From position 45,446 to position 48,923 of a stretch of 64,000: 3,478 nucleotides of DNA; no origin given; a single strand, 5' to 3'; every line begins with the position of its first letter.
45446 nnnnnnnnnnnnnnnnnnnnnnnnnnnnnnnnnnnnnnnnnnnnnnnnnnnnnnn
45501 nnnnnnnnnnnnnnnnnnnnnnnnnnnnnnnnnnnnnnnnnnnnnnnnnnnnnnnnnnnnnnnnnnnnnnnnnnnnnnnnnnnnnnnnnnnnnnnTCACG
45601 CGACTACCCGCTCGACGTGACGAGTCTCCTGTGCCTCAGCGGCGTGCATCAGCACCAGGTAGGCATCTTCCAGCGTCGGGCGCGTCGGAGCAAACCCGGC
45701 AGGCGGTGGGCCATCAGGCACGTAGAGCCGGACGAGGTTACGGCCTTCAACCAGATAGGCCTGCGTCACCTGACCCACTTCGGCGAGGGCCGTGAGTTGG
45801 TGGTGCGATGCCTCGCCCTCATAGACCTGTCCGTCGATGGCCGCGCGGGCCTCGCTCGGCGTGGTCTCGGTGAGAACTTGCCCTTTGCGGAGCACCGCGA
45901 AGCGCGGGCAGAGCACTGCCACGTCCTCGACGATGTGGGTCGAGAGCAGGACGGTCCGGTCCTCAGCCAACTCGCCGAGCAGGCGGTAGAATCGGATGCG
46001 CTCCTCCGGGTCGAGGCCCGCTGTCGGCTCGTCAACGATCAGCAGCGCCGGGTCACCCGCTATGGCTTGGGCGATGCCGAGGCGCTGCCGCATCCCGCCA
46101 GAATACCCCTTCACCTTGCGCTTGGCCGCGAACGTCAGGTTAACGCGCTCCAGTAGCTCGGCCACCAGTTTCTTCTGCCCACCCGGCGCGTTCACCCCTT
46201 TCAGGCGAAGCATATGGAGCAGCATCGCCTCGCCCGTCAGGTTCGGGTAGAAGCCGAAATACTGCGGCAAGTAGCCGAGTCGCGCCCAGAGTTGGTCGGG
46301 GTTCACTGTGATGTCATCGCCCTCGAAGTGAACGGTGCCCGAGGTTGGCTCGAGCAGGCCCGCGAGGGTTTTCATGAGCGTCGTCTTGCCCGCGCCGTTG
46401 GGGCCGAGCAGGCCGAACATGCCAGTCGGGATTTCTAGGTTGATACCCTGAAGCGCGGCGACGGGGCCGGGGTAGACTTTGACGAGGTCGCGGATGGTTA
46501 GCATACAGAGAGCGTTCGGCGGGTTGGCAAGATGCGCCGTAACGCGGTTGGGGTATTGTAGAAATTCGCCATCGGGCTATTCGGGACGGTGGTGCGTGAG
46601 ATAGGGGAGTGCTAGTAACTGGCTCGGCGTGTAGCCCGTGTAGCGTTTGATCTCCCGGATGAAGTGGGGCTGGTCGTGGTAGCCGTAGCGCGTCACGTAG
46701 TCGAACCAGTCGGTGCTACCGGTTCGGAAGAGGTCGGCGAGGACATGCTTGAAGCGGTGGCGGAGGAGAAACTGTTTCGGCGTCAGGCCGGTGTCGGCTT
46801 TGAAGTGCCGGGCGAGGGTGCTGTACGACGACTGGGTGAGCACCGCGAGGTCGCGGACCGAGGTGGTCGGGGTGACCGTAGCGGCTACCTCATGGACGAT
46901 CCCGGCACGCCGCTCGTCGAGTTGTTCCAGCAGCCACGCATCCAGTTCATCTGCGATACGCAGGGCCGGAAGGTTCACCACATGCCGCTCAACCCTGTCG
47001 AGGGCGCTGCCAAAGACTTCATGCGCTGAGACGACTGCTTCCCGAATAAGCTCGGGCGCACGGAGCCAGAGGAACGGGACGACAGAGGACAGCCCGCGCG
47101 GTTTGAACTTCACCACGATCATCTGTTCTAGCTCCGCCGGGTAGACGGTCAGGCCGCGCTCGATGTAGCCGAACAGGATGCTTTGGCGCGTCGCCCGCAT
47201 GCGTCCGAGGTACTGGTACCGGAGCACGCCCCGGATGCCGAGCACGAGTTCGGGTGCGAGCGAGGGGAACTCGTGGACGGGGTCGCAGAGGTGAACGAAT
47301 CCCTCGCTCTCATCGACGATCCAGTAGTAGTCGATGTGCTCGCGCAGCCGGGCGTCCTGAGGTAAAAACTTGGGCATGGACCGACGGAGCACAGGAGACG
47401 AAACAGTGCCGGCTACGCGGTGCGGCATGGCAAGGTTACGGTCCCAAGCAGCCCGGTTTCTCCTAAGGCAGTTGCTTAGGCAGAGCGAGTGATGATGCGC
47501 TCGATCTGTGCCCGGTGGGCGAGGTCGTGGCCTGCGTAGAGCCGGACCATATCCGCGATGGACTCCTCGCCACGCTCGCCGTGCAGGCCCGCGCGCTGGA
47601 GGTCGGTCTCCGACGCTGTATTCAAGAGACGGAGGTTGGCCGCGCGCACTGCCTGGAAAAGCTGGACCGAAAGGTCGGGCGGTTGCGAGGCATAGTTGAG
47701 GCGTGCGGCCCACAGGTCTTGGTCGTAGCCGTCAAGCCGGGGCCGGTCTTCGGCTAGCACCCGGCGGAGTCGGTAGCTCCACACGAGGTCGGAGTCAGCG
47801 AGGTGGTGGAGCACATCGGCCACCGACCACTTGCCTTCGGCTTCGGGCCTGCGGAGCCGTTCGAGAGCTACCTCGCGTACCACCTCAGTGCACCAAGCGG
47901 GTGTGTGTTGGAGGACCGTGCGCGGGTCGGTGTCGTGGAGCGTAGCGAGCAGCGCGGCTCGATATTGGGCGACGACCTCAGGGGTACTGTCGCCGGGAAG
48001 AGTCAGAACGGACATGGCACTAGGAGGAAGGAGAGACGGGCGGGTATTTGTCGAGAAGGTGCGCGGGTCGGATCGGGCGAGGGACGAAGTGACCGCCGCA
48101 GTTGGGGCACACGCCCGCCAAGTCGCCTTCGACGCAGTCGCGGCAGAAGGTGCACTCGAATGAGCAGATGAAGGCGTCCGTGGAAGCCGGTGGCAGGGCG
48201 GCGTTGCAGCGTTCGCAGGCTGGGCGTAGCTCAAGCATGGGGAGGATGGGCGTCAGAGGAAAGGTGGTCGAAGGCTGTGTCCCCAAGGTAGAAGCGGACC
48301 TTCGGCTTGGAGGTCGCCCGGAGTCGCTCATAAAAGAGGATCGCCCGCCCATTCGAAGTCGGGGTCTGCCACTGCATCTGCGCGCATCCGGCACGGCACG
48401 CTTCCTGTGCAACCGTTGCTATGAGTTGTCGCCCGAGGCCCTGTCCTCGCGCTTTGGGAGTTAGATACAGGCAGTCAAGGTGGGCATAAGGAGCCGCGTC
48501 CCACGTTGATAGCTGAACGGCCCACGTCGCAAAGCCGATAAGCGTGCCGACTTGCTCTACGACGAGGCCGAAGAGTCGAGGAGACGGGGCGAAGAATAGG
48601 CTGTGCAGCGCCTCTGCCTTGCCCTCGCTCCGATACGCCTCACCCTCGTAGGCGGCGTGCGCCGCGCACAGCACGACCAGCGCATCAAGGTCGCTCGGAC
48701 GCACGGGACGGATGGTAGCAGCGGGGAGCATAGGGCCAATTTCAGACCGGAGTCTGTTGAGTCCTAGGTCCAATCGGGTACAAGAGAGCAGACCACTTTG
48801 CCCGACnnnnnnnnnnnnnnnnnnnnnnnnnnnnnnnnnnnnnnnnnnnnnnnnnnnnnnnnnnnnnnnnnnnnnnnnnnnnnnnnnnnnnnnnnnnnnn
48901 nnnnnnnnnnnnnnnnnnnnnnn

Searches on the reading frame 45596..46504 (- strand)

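Call 10: search_protein_families(library=pfam, proteins=[window:45596-46504:-], max_evalue=0.001)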
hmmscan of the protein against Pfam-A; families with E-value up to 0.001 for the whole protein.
window:45596-46504:- (302 aa): 5 families
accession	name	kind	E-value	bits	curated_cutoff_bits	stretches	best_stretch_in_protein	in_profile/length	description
PF00005.33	ABC_tran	-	1.5e-30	107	25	1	18-162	1-137/137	ABC transporter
PF13304.12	AAA_21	-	1.1e-13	52.3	27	2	133-190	237-298/304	AAA domain, putative AbiEii toxin, Type IV TA system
PF13175.12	AAA_15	-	0.00023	21.3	32.1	0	32-67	28-67/374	AAA ATPase domain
PF13555.12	AAA_29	-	0.00071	19.7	27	0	26-60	20-54/61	P-loop containing region of AAA domain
PF13476.12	AAA_23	-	0.00096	20.3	27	0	20-48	12-40/201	AAA domain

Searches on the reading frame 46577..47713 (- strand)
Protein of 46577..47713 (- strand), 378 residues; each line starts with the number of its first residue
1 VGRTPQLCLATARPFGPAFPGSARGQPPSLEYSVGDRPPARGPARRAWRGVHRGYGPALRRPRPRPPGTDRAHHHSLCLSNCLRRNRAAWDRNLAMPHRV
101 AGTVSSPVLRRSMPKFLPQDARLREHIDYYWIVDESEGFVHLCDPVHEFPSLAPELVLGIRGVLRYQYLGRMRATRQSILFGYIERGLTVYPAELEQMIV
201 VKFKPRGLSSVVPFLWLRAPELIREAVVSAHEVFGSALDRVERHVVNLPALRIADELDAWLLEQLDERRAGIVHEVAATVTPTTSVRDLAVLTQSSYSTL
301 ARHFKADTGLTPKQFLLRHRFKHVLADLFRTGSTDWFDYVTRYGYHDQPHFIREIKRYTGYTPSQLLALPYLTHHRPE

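Call 10: search_protein_families(library=pfam, proteins=[window:46577-47713:-], max_evalue=0.001)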
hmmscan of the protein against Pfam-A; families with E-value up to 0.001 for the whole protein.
window:46577-47713:- (378 aa): 2 families
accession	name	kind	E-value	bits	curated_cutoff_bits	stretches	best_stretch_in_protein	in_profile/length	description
PF12833.13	HTH_18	-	4.5e-15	56.2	33.6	1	292-367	4-78/80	Helix-turn-helix domain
PF00165.29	HTH_AraC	-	3.9e-10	40.1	26.6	1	343-367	18-41/42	Bacterial regulatory helix-turn-helix proteins, AraC family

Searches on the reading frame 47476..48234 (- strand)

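Call 10: search_protein_families(library=pfam, proteins=[window:47476-48234:-], max_evalue=0.001)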
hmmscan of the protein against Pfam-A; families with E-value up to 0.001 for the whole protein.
window:47476-48234:- (252 aa): 2 families
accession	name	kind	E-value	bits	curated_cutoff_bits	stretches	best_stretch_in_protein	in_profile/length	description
PF12867.12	DinB_2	-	2.2e-18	67.4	24.8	1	116-244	10-128/128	DinB superfamily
PF05163.17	DinB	-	0.00032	21.1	23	1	117-244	21-138/165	DinB family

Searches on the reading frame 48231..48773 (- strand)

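Call 10: search_protein_families(library=pfam, proteins=[window:48231-48773:-], max_evalue=0.001)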
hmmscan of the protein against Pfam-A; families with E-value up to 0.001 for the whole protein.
window:48231-48773:- (180 aa): 5 families
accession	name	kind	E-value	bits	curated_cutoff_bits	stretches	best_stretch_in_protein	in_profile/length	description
PF00583.31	Acetyltransf_1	-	1.8e-14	54.4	20.7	1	48-151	17-114/116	Acetyltransferase (GNAT) family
PF13508.13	Acetyltransf_7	-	6.8e-11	42.8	27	1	70-151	6-80/84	Acetyltransferase (GNAT) domain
PF08445.16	FR47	-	7.1e-06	26.4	22.1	1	94-151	19-75/86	FR47-like protein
PF13673.13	Acetyltransf_10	-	1.3e-05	25.6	23.6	1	53-150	19-104/128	Acetyltransferase (GNAT) domain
PF13302.13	Acetyltransf_3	-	0.0002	22.5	25.4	1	20-151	3-135/138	Acetyltransferase (GNAT) domain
